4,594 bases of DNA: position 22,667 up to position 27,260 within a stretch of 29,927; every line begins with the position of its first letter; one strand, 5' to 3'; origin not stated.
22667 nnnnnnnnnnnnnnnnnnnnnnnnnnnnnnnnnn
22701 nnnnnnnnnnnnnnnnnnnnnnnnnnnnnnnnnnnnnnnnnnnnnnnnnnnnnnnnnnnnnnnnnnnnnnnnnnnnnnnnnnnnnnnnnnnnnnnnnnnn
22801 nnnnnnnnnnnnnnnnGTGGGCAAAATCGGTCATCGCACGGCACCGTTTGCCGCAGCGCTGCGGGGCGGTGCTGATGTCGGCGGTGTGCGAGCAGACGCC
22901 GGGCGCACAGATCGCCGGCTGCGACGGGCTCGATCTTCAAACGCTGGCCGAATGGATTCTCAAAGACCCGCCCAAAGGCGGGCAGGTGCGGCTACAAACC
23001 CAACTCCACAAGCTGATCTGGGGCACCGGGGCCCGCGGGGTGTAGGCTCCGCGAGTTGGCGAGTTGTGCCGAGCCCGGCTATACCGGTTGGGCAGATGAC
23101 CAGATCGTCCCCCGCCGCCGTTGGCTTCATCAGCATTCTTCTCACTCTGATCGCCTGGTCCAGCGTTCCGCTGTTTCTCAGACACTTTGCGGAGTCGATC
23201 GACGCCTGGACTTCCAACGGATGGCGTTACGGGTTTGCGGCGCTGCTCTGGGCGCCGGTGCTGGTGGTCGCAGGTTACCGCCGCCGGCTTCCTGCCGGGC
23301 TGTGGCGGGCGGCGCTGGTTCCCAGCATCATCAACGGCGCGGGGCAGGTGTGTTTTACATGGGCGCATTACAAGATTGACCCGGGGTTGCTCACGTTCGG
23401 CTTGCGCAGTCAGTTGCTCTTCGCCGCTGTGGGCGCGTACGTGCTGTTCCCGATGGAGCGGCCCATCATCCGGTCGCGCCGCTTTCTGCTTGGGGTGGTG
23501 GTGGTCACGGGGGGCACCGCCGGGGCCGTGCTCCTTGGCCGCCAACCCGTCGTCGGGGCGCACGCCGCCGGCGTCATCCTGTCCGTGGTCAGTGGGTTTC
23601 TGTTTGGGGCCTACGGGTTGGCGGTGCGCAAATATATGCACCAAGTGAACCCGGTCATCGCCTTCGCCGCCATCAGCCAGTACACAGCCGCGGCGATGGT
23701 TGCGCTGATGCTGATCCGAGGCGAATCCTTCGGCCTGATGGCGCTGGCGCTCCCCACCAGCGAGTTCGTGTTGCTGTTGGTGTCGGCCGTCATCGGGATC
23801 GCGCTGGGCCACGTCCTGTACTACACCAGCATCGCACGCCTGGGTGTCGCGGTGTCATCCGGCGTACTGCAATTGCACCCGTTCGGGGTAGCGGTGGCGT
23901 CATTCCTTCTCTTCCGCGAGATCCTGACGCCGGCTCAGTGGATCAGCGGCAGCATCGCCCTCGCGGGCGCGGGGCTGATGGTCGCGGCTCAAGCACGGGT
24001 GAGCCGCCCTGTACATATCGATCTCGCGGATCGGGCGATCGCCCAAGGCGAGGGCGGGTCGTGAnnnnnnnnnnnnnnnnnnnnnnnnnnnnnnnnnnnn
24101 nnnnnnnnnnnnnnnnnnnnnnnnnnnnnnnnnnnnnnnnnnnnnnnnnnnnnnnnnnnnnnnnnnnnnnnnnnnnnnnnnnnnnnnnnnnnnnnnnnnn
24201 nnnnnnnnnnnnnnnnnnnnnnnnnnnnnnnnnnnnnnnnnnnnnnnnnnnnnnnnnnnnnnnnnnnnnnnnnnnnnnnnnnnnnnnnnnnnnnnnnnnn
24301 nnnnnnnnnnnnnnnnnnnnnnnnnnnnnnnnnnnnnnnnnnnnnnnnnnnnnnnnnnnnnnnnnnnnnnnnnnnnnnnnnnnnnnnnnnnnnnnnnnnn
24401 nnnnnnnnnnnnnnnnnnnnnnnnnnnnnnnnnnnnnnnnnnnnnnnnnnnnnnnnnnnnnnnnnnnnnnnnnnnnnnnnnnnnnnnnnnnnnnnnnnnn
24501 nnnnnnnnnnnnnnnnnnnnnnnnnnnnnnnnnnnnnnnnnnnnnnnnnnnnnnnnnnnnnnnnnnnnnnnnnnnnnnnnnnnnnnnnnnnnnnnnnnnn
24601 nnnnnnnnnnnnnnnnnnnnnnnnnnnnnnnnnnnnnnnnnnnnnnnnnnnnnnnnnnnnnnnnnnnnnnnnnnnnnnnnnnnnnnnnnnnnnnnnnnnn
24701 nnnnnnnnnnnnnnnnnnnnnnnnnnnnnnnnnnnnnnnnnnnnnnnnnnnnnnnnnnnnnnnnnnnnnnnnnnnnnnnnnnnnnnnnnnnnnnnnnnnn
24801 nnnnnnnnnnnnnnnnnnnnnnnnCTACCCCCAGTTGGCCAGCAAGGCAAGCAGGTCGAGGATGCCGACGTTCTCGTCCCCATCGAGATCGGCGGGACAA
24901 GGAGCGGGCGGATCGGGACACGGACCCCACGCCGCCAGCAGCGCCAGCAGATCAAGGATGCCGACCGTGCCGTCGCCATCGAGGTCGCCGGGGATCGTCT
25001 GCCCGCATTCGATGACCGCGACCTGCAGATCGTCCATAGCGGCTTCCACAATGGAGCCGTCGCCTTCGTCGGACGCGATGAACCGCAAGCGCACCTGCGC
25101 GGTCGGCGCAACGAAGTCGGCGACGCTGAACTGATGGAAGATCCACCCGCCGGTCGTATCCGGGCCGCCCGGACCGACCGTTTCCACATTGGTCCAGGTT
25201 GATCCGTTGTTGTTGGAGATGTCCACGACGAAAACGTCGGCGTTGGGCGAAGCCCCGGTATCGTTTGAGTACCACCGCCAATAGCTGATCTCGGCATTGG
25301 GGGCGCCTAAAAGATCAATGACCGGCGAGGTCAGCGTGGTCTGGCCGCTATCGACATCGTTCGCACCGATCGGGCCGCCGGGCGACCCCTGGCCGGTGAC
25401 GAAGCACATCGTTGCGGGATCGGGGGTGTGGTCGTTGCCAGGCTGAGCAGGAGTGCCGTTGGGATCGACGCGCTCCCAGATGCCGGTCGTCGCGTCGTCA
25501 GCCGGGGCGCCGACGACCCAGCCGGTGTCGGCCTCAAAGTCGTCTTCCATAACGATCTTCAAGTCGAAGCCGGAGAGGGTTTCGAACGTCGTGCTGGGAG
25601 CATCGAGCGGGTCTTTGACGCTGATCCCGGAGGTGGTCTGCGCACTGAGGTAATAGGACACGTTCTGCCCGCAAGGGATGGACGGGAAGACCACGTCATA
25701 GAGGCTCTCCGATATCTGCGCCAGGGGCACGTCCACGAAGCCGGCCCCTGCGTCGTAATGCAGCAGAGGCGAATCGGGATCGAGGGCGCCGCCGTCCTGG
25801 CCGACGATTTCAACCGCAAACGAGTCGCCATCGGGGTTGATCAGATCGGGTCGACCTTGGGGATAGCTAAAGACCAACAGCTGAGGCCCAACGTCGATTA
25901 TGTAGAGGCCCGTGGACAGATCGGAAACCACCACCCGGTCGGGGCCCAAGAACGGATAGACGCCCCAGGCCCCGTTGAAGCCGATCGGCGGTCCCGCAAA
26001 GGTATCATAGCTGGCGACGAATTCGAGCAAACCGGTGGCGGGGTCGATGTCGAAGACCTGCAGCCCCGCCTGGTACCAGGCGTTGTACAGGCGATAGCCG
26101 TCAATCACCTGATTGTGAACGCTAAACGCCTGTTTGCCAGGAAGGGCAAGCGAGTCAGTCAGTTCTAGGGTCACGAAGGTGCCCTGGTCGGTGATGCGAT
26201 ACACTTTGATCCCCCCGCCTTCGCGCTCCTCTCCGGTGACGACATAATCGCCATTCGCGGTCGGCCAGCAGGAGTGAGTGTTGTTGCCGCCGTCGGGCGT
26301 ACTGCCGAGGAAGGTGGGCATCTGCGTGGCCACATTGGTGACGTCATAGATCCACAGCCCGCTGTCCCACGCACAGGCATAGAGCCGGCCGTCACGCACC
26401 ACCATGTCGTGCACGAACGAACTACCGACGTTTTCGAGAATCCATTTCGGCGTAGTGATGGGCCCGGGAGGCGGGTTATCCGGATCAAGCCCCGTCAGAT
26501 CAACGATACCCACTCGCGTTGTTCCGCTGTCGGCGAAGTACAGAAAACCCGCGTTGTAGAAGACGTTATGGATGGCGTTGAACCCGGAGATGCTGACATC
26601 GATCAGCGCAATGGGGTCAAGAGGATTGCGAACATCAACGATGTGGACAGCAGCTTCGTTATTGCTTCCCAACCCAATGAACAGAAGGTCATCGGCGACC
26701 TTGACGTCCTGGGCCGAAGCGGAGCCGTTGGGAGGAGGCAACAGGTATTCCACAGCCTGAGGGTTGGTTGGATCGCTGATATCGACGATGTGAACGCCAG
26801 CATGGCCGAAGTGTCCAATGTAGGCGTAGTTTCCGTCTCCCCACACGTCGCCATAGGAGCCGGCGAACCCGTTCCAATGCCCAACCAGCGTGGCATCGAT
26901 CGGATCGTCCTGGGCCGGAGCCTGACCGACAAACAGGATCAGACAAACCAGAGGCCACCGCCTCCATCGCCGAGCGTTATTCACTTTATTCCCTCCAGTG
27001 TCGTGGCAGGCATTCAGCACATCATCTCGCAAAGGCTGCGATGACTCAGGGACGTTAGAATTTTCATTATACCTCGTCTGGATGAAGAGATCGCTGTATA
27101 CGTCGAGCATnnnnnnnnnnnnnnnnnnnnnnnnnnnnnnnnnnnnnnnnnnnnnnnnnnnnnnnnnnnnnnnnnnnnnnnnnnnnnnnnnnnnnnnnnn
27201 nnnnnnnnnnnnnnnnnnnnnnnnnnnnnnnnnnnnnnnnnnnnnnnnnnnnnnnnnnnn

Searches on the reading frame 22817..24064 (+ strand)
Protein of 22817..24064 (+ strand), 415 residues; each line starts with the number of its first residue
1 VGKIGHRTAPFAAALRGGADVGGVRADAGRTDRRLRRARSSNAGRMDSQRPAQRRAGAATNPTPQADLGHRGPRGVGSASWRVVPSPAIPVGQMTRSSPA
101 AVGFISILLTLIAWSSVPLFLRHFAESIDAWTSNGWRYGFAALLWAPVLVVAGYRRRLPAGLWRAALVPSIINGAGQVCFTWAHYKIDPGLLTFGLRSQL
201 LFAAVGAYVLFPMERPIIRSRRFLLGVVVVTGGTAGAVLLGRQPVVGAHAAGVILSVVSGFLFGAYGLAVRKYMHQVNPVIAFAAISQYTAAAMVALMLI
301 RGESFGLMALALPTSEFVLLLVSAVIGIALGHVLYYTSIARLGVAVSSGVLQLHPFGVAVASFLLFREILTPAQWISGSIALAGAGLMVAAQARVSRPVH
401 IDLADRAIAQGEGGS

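Call 26: search_protein_families(library=pfam, proteins=[window:22817-24064:+], max_evalue=0.001)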
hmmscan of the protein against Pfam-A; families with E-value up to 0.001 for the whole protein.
window:22817-24064:+ (415 aa): 1 family
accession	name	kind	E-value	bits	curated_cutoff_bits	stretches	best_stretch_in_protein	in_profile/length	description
PF00892.27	EamA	-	1.2e-22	81.1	28.2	2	251-389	2-134/135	EamA-like transporter family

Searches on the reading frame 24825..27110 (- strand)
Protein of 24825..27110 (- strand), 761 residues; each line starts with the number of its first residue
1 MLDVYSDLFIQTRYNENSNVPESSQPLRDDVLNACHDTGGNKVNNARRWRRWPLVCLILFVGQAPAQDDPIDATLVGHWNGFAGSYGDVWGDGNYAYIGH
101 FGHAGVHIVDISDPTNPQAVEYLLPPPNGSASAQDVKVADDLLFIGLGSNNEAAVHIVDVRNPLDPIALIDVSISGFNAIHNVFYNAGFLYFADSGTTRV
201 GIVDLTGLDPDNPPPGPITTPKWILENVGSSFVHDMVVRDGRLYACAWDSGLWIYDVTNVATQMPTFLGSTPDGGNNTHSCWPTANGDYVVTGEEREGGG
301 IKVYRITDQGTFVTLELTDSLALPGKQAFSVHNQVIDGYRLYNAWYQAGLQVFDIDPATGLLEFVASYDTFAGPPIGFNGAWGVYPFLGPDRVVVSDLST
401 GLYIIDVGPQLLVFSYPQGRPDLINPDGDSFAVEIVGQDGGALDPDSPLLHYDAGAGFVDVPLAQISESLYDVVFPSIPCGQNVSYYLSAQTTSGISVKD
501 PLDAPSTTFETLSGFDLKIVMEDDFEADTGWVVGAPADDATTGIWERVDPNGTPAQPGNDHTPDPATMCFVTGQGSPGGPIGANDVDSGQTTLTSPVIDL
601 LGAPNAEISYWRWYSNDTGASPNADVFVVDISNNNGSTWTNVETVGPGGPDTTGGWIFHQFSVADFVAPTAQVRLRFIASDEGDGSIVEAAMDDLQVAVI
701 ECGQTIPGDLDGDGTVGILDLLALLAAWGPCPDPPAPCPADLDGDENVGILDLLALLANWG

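Call 80: search_protein_families(library=pfam, proteins=[window:24825-27110:-], max_evalue=0.01)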
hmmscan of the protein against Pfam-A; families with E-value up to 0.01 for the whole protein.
window:24825-27110:- (761 aa): 3 families
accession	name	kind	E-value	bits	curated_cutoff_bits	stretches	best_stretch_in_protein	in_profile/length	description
PF08309.17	LVIVD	-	3.4e-07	29.9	20.2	1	84-120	2-37/42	LVIVD repeat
PF00404.24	Dockerin_1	-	0.0013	19.3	22.9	1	707-756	1-52/57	Dockerin type I domain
PF03478.24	Beta-prop_KIB1-4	-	0.0028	17.7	27.4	0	222-265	103-151/242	KIB1-4 beta-propeller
